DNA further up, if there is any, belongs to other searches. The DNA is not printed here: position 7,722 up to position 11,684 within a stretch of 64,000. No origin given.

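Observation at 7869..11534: A complete di/tripeptide transporter and a complete periplasmic-type S9 peptidase fused in one 1221-aa ORF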

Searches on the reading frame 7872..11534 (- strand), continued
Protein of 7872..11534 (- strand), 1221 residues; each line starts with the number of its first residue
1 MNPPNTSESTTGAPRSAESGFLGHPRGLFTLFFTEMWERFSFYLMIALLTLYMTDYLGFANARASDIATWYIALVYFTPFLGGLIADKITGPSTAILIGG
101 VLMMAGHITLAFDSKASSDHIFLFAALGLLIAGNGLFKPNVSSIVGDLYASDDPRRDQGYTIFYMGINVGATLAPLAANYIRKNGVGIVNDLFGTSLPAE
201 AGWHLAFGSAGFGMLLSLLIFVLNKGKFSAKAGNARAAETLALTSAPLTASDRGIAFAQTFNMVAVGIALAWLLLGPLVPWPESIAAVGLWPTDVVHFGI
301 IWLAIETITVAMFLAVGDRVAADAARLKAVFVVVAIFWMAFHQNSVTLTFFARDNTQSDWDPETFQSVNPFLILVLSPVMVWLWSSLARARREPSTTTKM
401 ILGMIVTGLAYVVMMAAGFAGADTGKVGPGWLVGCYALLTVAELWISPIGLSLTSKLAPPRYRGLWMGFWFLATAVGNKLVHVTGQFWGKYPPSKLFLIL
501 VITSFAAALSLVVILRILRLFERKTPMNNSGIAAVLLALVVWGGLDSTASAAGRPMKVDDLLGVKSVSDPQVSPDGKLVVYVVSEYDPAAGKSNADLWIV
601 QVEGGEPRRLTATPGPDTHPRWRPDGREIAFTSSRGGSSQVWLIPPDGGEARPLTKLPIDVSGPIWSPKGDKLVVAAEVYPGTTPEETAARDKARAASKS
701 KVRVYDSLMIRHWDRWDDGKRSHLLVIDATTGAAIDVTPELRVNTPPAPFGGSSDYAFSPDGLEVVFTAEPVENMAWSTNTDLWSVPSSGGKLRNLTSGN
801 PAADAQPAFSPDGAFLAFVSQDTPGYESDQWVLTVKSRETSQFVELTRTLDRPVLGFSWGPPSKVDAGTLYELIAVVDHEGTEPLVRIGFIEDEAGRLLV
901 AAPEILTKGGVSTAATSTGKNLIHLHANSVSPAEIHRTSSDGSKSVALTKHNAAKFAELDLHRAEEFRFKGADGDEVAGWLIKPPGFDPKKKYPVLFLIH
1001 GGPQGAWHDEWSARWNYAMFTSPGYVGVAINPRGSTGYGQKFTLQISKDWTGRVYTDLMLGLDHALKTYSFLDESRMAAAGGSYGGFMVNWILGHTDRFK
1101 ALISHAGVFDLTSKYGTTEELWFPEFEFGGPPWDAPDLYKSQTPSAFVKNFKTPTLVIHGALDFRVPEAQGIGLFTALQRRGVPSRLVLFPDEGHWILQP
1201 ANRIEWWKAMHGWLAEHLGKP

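Call 9: find_related_loci(query=window:7872-11534:-, collection=genome_contigs, flank=6000)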
Query window:7872-11534:- (1221 aa) in genome_contigs; peptide patterns used: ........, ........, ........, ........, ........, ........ (x = any residue, [..] = any of these).
600 stretches matched a pattern (row limit reached: there are more); 599 encode a relative of the query (tblastn E <= 1e-3); the best 80 are kept; 80 distinct loci.
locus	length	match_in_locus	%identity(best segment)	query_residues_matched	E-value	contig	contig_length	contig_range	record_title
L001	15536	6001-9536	63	24-1218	0e+0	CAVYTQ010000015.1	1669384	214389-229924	MAG: uncultured Planctomycetota bacterium isolate MFD09671.bin.2.154 genome assembly, contig: contig_4111, whole genome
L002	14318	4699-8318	65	8-1218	0e+0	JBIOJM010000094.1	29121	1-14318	MAG: Isosphaerales bacterium isolate GcC5-13 k141_1575440_length_29121_cov_34.4439, whole genome shotgun sequence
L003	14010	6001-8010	31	571-1220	2e-94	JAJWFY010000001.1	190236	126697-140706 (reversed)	MAG: Segatella copri isolate B22_bin.11.fa NODE_1_length_190236_cov_63.211010, whole genome shotgun sequence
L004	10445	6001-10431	30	21-1218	2e-93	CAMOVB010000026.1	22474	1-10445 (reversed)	MAG: uncultured Prevotellaceae bacterium isolate SRR873601_bin.145_metaWRAP_v1.3_MAG genome assembly, contig: NODE_6040_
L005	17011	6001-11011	32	23-1220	1e-90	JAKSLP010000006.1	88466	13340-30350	MAG: Bacteroidaceae bacterium isolate Horse_feces102 MAG102_6, whole genome shotgun sequence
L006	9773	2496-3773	40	23-485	3e-82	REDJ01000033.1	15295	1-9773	MAG: Bacteroidetes bacterium isolate GEM2.Bin22 NODE_5127_length_15295_cov_15.8411, whole genome shotgun sequence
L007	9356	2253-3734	37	15-523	3e-81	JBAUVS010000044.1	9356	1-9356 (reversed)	MAG: Woeseiaceae bacterium isolate MFD01709_ilm_asm_bin9 k127_164000, whole genome shotgun sequence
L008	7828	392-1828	37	21-490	3e-79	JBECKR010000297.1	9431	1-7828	MAG: Acidobacteriota bacterium isolate ETDI10 k127_3583869, whole genome shotgun sequence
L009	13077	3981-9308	34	1-1108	8e-79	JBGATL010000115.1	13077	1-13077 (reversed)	MAG: Flavobacteriales bacterium isolate MAG_MBR_AS.45 MBRAS-45_scaffold_15279, whole genome shotgun sequence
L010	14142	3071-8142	35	23-1218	7e-78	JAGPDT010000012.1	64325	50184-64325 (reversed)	MAG: Flavobacteriales bacterium isolate Gw_SlAct_bin_418 Gw_SlAct_693_length_64325_cov_16.501776, whole genome shotgun s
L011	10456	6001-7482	36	21-519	1e-77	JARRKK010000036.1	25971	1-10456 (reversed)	MAG: Ignavibacteriaceae bacterium isolate Spart_044_MAG scaffold_1172, whole genome shotgun sequence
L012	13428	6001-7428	36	18-516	2e-77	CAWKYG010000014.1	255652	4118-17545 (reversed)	MAG: uncultured Solibacteraceae bacterium isolate MFD02248.bin.2.116 genome assembly, contig: contig_25325, whole genome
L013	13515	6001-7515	37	5-519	1e-77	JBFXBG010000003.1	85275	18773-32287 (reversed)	MAG: Gemmatimonadales bacterium isolate CA_2019_TPBS_40 NODE_2229_length_85275_cov_4.743036_TPBS, whole genome shotgun s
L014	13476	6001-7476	36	21-524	7e-77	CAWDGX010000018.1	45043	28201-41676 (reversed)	MAG: uncultured Ignavibacteriaceae bacterium isolate MFD03804.bin.2.117 genome assembly, contig: contig_48287, whole gen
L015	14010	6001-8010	31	571-1220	5e-93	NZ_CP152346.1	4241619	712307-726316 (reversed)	Segatella copri strain HDE04 chromosome, complete genome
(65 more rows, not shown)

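Call 13: find_encoding_contigs(protein=P0001, flank=10000, max_places=4)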
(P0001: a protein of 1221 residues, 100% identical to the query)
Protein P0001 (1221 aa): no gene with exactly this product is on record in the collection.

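Call 18: list_cluster_members(proteins=[P0001])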
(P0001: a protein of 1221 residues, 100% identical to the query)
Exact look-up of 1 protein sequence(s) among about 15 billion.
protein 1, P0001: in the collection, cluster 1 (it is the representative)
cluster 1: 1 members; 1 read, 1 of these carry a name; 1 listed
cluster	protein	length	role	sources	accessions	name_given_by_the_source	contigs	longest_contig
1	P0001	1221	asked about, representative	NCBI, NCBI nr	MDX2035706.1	MAG: oligopeptide:H+ symporter [Isosphaeraceae bacterium] | oligopeptide:H+ symporter [Isosphaeraceae bacterium]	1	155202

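Call 51: search_protein_families(library=pfam, proteins=[P0004, P0041, P0002], max_evalue=0.001)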
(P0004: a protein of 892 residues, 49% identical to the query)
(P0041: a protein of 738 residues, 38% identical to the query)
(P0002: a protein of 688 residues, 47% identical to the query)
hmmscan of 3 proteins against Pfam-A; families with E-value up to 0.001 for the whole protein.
P0004 (892 aa): 8 families
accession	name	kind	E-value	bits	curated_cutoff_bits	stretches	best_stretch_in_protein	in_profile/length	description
PF00854.27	PTR2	-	6.8e-56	190.3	27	2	95-210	2-127/392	POT family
PF07690.21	MFS_1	-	1e-22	81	33.4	1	40-487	9-342/347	Major Facilitator Superfamily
PF23414.1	Beta-prop_EML_2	-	7.4e-09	35.8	90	0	612-759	14-149/266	Echinoderm microtubule-associated protein second beta-propeller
PF25171.1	Beta-prop_WDR36-Utp21_1st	-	7.8e-06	25.9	80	0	609-713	121-221/266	WDR36/Utp21 first beta-propeller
PF00400.38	WD40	-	8e-05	23.5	27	0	645-668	17-38/39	WD domain, G-beta repeat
PF25173.1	Beta-prop_WDR3_1st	-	9.9e-05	22.6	154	0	651-713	39-99/184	WDR3 first beta-propeller domain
PF25174.1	Beta-prop_THOC3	-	0.00021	20.9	305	0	655-844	16-188/272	THOC3 beta-propeller domain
PF24814.1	WD40_Prp19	-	0.00047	19.7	320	0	703-845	67-195/281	Prp19 WD40 domain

P0041 (738 aa): 4 families
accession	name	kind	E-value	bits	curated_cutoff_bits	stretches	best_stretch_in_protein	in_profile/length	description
PF00854.27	PTR2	-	1.7e-71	241.6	27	1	80-455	2-382/392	POT family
PF07690.21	MFS_1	-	3.3e-20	72.7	33.4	1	47-304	30-291/347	Major Facilitator Superfamily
PF17963.7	Big_9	-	3.3e-06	28.3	23.6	0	544-614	17-88/89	Bacterial Ig domain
PF17892.7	Cadherin_5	-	0.00014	22.1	26.5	0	554-608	33-89/98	Cadherin-like domain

P0002 (688 aa): 2 families
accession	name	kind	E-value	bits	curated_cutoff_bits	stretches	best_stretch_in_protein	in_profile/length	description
PF00854.27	PTR2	-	1.1e-58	199.5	27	2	87-193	2-120/392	POT family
PF07690.21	MFS_1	-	1.3e-23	83.9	33.4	1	33-500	10-342/347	Major Facilitator Superfamily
